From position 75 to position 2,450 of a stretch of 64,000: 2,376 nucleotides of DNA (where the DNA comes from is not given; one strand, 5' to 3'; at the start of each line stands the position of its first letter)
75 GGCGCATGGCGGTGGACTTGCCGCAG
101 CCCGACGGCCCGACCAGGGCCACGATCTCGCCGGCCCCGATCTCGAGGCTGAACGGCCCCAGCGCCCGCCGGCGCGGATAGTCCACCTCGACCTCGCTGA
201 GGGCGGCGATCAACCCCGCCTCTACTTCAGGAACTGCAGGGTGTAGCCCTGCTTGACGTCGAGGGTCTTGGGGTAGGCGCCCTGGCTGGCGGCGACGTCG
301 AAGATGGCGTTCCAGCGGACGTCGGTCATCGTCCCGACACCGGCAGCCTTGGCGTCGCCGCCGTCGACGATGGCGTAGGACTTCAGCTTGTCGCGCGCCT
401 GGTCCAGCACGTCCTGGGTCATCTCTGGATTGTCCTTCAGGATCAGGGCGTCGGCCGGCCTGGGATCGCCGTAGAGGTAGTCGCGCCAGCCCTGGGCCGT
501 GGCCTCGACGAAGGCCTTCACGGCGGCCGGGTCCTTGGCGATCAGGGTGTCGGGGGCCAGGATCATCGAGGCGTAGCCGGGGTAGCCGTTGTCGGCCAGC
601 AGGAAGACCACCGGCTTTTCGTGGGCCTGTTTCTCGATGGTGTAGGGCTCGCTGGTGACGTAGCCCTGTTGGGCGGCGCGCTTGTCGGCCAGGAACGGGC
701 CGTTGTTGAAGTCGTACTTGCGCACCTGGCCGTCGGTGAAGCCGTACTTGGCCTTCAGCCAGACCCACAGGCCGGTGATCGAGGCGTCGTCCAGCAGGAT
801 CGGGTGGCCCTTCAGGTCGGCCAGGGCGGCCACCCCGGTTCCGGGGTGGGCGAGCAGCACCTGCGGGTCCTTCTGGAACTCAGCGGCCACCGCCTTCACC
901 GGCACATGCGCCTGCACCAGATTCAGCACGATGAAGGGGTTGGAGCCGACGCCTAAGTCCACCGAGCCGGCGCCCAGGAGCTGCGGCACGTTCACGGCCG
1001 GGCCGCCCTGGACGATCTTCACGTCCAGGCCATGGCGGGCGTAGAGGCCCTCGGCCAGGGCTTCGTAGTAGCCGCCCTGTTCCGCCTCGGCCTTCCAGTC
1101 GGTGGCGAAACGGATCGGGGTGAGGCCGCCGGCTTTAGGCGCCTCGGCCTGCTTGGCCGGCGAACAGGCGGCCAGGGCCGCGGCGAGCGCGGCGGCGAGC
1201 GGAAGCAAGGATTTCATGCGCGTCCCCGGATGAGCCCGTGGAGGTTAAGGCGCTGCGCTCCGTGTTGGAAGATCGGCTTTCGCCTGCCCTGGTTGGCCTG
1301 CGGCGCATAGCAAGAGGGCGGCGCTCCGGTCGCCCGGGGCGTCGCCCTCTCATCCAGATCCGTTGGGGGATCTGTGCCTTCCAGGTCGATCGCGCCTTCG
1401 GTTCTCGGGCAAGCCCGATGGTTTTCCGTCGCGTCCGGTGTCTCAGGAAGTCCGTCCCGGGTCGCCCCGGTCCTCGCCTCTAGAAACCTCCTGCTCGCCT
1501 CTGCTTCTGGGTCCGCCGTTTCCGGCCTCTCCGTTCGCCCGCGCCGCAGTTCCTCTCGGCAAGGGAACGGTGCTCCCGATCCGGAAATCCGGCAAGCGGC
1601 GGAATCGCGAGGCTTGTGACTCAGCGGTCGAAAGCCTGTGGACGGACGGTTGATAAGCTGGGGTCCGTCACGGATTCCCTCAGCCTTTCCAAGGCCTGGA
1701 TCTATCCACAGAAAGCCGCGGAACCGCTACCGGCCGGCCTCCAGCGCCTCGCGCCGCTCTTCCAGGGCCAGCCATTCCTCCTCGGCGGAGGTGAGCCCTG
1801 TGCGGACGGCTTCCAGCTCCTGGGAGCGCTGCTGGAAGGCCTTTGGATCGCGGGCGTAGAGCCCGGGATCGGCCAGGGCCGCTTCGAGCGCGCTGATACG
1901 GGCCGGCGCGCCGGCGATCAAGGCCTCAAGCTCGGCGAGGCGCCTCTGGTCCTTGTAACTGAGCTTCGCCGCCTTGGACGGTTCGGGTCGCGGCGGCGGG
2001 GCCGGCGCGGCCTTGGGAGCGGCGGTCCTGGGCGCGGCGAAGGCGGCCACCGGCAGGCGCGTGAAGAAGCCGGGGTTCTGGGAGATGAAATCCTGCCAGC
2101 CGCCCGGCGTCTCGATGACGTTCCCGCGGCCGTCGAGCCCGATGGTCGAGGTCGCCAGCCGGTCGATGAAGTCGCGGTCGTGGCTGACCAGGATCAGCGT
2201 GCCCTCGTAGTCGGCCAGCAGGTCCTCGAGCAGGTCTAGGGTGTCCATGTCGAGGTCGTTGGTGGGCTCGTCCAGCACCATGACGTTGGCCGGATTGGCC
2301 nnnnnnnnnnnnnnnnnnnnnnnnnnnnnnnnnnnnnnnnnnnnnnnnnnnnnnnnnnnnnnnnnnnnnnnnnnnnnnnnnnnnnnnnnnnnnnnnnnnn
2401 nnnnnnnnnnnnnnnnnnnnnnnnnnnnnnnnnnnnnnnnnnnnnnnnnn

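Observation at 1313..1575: Unannotated structured RNA candidate (about 260 nt) between uup and the NMT1-type ABC operon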

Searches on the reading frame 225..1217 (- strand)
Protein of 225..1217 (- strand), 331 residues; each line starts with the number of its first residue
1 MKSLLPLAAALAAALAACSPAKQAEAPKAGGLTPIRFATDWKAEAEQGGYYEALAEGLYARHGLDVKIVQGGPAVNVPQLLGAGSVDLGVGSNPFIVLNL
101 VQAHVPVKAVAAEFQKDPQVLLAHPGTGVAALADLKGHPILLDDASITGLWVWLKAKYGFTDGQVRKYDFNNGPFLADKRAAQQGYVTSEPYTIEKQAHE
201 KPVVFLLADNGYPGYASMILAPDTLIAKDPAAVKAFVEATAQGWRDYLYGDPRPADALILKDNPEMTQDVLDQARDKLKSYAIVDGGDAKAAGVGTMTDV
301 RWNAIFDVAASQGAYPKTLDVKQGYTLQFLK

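Call 8: search_protein_families(library=pfam, proteins=[window:225-1217:-])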
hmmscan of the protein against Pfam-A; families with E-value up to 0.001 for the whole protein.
window:225-1217:- (331 aa): 2 families
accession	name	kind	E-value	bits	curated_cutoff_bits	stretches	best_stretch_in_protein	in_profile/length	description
PF09084.16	NMT1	-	3.8e-25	89.5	20.5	1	48-252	5-213/216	NMT1/THI5 like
PF12974.12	Phosphonate-bd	-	6.4e-05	22.9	27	1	51-149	16-117/242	ABC transporter, phosphonate, periplasmic substrate-binding protein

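Call 58: search_protein_families(library=ncbifam, proteins=[window:225-1217:-], max_evalue=0.001)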
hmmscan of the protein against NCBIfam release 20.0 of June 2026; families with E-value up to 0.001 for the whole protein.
window:225-1217:- (331 aa): 1 family
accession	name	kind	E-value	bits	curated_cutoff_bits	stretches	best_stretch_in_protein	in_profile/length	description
TIGR01728.1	SsuA_fam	subfamily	2.8e-09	36.6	163.5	1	56-138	20-104/290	aliphatic sulfonate ABC transporter substrate-binding protein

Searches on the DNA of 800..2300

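Call 3: search_rna_families(source=window, start=800, end=2300, threshold=evalue, max_evalue=10, show_alignments=3)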
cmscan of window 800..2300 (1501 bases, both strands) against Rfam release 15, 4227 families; matches with E-value up to 10: 9.
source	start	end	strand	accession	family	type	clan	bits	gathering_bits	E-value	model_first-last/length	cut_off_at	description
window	1276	1359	+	RF00236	ctRNA_pGA1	Gene; antisense;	-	23.4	45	0.06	1-79/79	no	ctRNA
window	2135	2189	+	RF01312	sR9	Gene; snRNA; snoRNA; CD-box;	-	17.6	36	2.1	1-55/55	no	Small nucleolar RNA sR9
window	1802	1866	+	RF02882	MH_s36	Gene; sRNA;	-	17.6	46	8.3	1-92/92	no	Mesorhizobail RNA 36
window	1071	1123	-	RF00921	mir-665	Gene; miRNA;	-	17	52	5.1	1-72/72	no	mir-665 microRNA precursor family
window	1309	1354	+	RF03771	mir-341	Gene; miRNA;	-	16.9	90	3.2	1-96/96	no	mir-341 microRNA precursor family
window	1314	1356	+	RF01016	mir-584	Gene; miRNA;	-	16.3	80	6.1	1-97/97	no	mir-584 microRNA precursor family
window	1529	1580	+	RF01704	Glutamine-II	Cis-reg; riboswitch;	-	15.3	33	0.8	1-60/60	no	Glutamine-II riboswitch aptamer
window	1305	1350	+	RF02225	sX6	Gene; sRNA;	-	12.3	40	1.7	274-327/342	no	Proteobacterial sRNA sX6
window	1513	1574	-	RF00495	IRES_Hsp70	Cis-reg; IRES;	-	12.2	80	2.5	1-216/216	no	Heat shock protein 70 (Hsp70) internal ribosome entry site (IRES)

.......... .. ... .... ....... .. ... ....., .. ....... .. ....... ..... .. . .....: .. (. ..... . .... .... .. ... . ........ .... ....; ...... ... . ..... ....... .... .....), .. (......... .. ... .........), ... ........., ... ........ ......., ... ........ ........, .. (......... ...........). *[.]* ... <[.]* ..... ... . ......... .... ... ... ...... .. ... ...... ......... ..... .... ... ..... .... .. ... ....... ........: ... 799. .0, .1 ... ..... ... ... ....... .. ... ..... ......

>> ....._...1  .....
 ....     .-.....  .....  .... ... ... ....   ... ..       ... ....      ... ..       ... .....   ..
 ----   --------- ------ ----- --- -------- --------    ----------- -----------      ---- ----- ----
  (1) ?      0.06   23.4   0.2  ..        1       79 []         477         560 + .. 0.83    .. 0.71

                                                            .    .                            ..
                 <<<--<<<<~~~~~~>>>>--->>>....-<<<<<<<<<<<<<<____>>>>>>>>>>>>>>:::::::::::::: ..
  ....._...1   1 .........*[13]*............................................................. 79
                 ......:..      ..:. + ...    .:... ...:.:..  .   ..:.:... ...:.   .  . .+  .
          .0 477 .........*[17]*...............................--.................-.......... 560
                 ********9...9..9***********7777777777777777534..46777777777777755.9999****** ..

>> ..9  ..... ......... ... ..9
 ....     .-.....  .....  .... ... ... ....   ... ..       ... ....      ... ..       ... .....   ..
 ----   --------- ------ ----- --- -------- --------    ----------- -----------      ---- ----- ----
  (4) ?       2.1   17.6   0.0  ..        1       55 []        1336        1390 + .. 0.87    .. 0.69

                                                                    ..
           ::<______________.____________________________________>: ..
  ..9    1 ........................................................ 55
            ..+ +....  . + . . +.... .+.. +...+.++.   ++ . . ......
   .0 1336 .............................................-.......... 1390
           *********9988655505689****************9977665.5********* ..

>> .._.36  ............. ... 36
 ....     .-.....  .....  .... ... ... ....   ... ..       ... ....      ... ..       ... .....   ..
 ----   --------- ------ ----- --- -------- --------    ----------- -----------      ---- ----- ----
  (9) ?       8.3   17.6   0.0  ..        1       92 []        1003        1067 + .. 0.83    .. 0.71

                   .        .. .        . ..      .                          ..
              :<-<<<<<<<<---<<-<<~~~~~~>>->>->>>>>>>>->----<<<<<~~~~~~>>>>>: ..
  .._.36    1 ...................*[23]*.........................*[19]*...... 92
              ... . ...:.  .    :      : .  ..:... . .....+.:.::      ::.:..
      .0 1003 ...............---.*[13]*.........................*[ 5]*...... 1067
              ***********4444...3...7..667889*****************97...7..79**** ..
